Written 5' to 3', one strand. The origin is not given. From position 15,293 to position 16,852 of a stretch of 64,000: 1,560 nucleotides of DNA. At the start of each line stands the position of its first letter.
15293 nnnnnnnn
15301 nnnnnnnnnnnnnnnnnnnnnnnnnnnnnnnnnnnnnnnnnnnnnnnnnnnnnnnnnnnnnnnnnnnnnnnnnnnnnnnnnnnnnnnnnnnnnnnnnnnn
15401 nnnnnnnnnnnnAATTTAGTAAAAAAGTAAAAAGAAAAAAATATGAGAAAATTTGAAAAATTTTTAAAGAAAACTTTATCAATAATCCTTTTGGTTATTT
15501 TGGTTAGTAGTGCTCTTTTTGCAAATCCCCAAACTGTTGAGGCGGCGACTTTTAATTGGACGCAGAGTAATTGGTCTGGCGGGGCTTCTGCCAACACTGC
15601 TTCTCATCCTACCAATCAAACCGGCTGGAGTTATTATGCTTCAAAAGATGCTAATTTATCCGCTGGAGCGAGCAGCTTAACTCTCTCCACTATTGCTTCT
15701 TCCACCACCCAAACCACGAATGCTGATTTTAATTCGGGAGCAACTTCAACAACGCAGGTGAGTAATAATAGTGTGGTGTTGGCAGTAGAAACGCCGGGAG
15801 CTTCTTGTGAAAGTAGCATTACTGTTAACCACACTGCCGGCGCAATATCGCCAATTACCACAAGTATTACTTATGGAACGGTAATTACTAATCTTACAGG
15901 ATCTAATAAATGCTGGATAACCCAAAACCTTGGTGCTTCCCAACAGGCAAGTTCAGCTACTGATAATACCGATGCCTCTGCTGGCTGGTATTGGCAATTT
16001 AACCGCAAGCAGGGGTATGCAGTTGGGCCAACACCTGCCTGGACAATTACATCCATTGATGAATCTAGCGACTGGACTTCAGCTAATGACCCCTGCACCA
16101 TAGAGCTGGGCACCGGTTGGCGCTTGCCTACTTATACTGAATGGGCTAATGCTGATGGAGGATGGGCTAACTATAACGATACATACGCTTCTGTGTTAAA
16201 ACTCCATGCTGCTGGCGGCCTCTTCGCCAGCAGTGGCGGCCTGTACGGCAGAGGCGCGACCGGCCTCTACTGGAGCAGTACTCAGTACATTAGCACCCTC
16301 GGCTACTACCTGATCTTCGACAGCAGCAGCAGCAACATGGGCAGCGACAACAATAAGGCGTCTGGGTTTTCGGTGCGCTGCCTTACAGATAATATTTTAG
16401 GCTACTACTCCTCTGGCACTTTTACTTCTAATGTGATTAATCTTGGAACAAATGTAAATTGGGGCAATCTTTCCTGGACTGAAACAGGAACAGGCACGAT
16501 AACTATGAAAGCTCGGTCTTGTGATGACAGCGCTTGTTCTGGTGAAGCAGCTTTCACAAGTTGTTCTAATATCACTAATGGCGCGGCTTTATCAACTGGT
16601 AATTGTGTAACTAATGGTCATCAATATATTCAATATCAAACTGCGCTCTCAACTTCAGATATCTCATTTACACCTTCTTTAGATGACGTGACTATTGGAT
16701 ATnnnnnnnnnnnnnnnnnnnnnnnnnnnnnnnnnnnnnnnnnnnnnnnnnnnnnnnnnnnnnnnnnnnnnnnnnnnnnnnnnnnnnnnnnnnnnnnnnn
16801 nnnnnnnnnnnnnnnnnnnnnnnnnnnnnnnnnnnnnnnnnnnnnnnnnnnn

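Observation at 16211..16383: Sharp ~170-nt GC3 patch inside the giant gene, suggesting a mosaic or foreign origin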

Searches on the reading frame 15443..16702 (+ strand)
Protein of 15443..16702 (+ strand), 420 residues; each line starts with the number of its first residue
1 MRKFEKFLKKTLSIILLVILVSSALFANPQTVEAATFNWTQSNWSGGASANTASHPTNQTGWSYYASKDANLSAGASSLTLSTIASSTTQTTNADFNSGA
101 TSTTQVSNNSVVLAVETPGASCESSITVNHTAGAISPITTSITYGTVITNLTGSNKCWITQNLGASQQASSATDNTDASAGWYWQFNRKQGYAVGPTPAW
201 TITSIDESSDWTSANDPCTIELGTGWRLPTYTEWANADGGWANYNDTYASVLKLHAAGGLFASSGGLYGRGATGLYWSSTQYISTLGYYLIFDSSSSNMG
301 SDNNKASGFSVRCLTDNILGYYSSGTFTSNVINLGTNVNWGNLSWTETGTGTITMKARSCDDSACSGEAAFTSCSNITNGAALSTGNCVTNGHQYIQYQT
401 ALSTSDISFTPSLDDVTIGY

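Call 13: find_homologous_proteins(query=window:15443-16702:+, max_evalue=0.001)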
Query window:15443-16702:+ (420 aa): 1621 proteins with E <= 0.001 among 8000 candidates; the best 120 are listed.
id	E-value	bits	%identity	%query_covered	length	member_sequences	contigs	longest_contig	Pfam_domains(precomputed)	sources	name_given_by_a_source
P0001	2.5e-210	717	64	47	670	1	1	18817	-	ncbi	-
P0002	1.9e-166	572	52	47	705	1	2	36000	PF26707.1,PF07603.18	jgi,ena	-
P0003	2.2e-138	480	61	46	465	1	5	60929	-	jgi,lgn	jgi:hypothetical protein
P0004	1.7e-136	474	62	47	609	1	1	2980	PF26696.1,PF26707.1,PF00041.28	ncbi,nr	ncbi:MAG: hypothetical protein HGB12_13485 [Bacteroidetes bacterium]|nr:hypothetical protein [Bacter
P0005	4.4e-131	456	67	46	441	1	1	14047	PF09603.16,PF26707.1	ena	-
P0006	1.1e-126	441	57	49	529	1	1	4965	PF26707.1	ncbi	ncbi:MAG: hypothetical protein WCM93_14330, partial [Bacteroidota bacterium]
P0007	2.1e-124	434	46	58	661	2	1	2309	PF26707.1,PF07603.18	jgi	jgi:hypothetical protein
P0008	2.0e-122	427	57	48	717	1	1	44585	PF19408.6,PF26696.1,PF26707.1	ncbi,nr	ncbi:MAG: hypothetical protein HGB12_00045 [Bacteroidetes bacterium]|nr:hypothetical protein [Bacter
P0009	2.5e-121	424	60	47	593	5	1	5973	PF09603.16,PF26707.1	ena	-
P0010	1.2e-118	415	52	50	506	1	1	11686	PF26696.1,PF26707.1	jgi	jgi:hypothetical protein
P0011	1.8e-118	414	60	47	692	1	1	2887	PF26696.1,PF26707.1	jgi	jgi:hypothetical protein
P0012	1.8e-117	411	56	47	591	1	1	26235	PF26696.1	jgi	-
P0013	1.9e-117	411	54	46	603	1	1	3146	PF26696.1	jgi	jgi:hypothetical protein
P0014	1.0e-116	408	57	49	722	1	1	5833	PF09603.16,PF26707.1,PF07603.18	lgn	-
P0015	1.2e-116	408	56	46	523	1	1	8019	PF09603.16,PF26707.1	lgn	-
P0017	1.7e-116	408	56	46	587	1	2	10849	PF26696.1,PF26707.1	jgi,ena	-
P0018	1.7e-116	408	57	47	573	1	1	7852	PF26707.1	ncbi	ncbi:MAG: hypothetical protein WCI71_04175, partial [Bacteroidota bacterium]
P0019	1.2e-115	405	52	50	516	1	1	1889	PF26707.1,PF07603.18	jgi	jgi:hypothetical protein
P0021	5.5e-112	393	49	50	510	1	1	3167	PF26696.1,PF26707.1,PF07603.18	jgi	-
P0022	8.5e-112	392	55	47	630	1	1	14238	PF26707.1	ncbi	-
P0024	1.2e-111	392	55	47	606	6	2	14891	PF26696.1,PF26707.1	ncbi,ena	-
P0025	4.2e-111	390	54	47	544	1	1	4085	PF09603.16,PF26707.1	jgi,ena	jgi:hypothetical protein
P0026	1.3e-110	388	51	50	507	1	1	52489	PF26696.1,PF26707.1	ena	-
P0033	1.1e-107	379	52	46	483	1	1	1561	PF26696.1,PF26707.1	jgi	jgi:hypothetical protein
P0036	1.1e-106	375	52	48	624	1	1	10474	PF09603.16,PF26696.1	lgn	-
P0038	2.0e-106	375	51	51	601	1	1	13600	PF26696.1,PF26707.1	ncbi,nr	ncbi:MAG: hypothetical protein NT004_00375 [Bacteroidetes bacterium]|nr:hypothetical protein [Bacter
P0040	4.3e-106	373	52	47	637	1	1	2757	PF26707.1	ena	-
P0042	1.1e-105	372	54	47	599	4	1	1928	PF09603.16,PF26707.1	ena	-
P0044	3.6e-105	370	50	47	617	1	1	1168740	PF26696.1,PF26707.1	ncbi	ncbi:MAG: hypothetical protein AB9888_03570 [Bacteroidales bacterium]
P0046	4.0e-105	370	52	47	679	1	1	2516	PF26696.1,PF26707.1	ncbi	-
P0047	1.3e-104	369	54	47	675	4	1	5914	PF26707.1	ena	-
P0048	1.3e-104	369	50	47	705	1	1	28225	PF09603.16,PF26707.1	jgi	jgi:hypothetical protein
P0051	2.9e-103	364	49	46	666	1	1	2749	PF26707.1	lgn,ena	-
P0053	3.1e-103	364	56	47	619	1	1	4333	PF26707.1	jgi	jgi:uncharacterized protein (TIGR02145 family)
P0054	4.8e-103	363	52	48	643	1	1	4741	PF26696.1,PF26707.1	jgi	jgi:hypothetical protein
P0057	8.6e-103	363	52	46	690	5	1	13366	PF26696.1,PF26707.1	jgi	-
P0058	2.0e-102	361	51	47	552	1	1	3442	PF26707.1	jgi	-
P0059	2.1e-102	361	52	47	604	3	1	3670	PF26696.1,PF26707.1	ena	-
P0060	3.7e-102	361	51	49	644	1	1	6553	PF26707.1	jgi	jgi:hypothetical protein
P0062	1.1e-101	359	49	52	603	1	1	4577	PF26696.1,PF26707.1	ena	-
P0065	1.5e-100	355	52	47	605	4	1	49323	PF26696.1,PF26707.1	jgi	jgi:hypothetical protein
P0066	2.3e-100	355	48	47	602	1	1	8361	PF26696.1,PF26707.1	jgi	jgi:uncharacterized protein (TIGR02145 family)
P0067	3.7e-100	354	50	46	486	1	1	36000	PF09603.16,PF26707.1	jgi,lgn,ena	-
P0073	5.5e-99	350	50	52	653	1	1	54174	PF26707.1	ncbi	ncbi:MAG: hypothetical protein ACOYNC_11355, partial [Bacteroidales bacterium]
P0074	8.8e-99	349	48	52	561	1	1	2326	PF26707.1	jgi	jgi:hypothetical protein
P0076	9.5e-99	349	48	46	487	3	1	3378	PF09603.16,PF26707.1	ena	-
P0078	2.0e-98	348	55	45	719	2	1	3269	PF26707.1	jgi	jgi:uncharacterized protein (TIGR02145 family)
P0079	2.2e-98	348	48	49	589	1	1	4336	PF26696.1,PF26707.1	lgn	-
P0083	9.3e-98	346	51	49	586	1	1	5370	PF26696.1,PF26707.1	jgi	jgi:hypothetical protein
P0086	1.4e-97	345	54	47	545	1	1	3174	PF26696.1,PF26707.1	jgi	-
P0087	3.2e-97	344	44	58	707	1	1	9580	PF19408.6,PF26696.1,PF26707.1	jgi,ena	jgi:hypothetical protein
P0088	8.2e-97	343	51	45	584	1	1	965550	PF26696.1,PF26707.1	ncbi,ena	-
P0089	4.7e-96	340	47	46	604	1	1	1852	PF07603.18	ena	-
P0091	4.4e-95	337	48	46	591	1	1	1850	PF26696.1,PF26707.1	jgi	jgi:hypothetical protein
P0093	2.3e-94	335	48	51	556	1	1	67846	PF26696.1,PF26707.1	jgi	jgi:hypothetical protein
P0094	4.7e-94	334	47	46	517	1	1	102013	PF09603.16,PF26707.1,PF07603.18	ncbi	ncbi:hypothetical protein B0I27_11390, partial [Arcticibacter pallidicorallinus]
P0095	4.5e-93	331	42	59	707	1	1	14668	PF19408.6,PF26696.1,PF26707.1,PF07603.18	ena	-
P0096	1.4e-92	329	47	47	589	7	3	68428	PF26696.1,PF26707.1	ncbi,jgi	-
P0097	2.3e-91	325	52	80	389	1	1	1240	PF26707.1,PF07603.18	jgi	-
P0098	3.1e-91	325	46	47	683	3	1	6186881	PF07603.18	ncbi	ncbi:hypothetical protein [Pedobacter sp. NJ-S-72]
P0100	2.9e-90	321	50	42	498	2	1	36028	PF09603.16,PF26707.1,PF07603.18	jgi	-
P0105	1.8e-89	319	47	46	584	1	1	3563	PF26696.1,PF26707.1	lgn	-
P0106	6.2e-89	317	47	46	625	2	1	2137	PF19408.6,PF26707.1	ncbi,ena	-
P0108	3.1e-87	311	46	46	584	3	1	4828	PF26696.1,PF26707.1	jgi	jgi:uncharacterized protein (TIGR02145 family)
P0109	1.1e-86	310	51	45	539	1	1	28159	PF07603.18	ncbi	ncbi:fibrobacter succinogenes major paralogous domain-containing protein, partial [Pararcticibacter 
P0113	3.5e-83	298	48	50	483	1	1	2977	PF09603.16,PF26707.1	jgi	jgi:hypothetical protein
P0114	4.4e-83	298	50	47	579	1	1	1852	PF26707.1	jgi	jgi:uncharacterized protein (TIGR02145 family)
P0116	4.4e-82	294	73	47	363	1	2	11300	PF26707.1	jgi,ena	-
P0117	7.1e-81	290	72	46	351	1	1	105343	PF09603.16,PF26707.1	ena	-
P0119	7.4e-80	287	68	49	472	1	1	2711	PF26696.1,PF26707.1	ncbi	-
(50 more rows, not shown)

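Call 15: find_encoding_contigs(protein=P0117, flank=10000, max_places=3)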
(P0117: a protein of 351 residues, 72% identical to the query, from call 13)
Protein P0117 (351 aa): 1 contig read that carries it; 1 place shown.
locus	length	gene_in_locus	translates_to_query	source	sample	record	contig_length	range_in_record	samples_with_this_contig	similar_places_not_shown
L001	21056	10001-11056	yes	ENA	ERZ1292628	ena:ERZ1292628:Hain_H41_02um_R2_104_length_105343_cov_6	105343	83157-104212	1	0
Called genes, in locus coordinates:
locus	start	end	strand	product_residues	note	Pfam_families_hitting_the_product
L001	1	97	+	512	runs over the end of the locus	PF07660:STN (weak), PF03958:Secretin_N, PF00263:Secretin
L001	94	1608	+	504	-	PF07660:STN (faint), PF03958:Secretin_N, PF00263:Secretin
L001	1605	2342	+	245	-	PF13181:TPR_8 (faint), PF13428:TPR_14 (faint), PF13424:TPR_12, PF00515:TPR_1 (weak), PF07719:TPR_2 (weak), PF13371:TPR_9, PF13414:TPR_11, PF13431:TPR_17 (weak), +1 more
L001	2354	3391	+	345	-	PF02661:Fic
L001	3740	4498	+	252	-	PF01797:Y1_Tnp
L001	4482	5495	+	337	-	-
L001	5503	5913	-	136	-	-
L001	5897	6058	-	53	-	-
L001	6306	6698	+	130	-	PF05168:HEPN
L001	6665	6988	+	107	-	PF18765:Polbeta, PF01909:NTP_transf_2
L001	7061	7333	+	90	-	PF18765:Polbeta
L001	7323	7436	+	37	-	-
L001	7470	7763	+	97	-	PF18765:Polbeta, PF01909:NTP_transf_2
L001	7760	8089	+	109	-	PF01934:HepT-like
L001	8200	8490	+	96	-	PF01909:NTP_transf_2, PF18765:Polbeta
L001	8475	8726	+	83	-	PF01934:HepT-like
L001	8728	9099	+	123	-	PF01909:NTP_transf_2, PF18765:Polbeta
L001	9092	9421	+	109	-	PF01934:HepT-like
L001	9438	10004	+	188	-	-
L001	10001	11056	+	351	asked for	PF09603:Fib_succ_major (faint), PF26707:DUF8237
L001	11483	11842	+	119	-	PF22296:bAvd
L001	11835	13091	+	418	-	PF00078:RVT_1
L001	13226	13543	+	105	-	PF06296:RelE (weak)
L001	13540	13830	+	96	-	PF15731:MqsA_antitoxin (weak), PF01381:HTH_3 (weak)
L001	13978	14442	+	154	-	-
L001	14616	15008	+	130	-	PF05168:HEPN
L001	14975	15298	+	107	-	PF01909:NTP_transf_2, PF18765:Polbeta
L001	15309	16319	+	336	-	PF13905:Thioredoxin_8 (weak)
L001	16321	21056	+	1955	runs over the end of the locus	?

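Call 16: find_encoding_contigs(protein=P0116, flank=10000, max_places=3)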
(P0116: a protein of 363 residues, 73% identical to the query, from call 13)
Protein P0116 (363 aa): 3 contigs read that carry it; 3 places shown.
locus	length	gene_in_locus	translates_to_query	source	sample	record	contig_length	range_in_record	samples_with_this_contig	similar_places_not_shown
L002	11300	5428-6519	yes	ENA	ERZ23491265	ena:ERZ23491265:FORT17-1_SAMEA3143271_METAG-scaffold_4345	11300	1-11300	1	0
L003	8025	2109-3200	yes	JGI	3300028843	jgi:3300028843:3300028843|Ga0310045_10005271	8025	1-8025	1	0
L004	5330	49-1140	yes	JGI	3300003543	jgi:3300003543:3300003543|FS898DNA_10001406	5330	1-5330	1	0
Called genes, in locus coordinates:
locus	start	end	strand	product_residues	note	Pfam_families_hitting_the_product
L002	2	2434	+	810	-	?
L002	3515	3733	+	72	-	PF01909:NTP_transf_2, PF18765:Polbeta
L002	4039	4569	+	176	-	-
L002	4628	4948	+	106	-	PF01797:Y1_Tnp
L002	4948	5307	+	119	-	-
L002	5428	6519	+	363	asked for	PF26707:DUF8237 (faint)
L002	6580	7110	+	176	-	-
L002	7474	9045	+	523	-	PF22296:bAvd, PF00078:RVT_1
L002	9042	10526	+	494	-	-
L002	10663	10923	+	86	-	-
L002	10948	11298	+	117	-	?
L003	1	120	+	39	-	?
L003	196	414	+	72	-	PF01909:NTP_transf_2, PF18765:Polbeta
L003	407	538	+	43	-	PF01934:HepT-like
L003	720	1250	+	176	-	-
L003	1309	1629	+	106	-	PF01797:Y1_Tnp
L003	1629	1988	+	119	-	-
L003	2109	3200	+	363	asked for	PF26707:DUF8237 (faint)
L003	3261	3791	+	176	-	-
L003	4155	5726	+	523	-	PF22296:bAvd, PF00078:RVT_1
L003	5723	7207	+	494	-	-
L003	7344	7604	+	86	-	-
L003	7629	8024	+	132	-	?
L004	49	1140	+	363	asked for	PF26707:DUF8237 (faint)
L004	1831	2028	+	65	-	PF26707:DUF8237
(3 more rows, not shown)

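Call 37: find_encoding_contigs(protein=P0097, flank=10000, max_places=3)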
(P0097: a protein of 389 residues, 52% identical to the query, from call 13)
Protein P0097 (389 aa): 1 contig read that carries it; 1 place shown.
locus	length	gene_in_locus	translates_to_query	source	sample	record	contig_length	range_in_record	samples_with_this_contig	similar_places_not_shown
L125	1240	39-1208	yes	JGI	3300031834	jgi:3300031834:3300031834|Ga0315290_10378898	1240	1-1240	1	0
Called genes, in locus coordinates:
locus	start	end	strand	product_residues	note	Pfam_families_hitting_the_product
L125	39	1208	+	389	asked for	PF07603:Lcl_C (faint), PF26707:DUF8237 (weak)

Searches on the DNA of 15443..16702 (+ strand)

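Call 86: search_rna_families(source=L001, start=11050, end=11500, threshold=evalue, max_evalue=1)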
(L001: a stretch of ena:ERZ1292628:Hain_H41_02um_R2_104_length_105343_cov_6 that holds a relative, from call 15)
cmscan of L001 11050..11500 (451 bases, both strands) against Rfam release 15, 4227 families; matches with E-value up to 1: 1.
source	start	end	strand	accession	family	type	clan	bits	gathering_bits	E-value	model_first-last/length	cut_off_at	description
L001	11095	11238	+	RF03028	RT-7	Gene; sRNA;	-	37.8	116.8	1.6e-07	1-191/191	no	RT-7 RNA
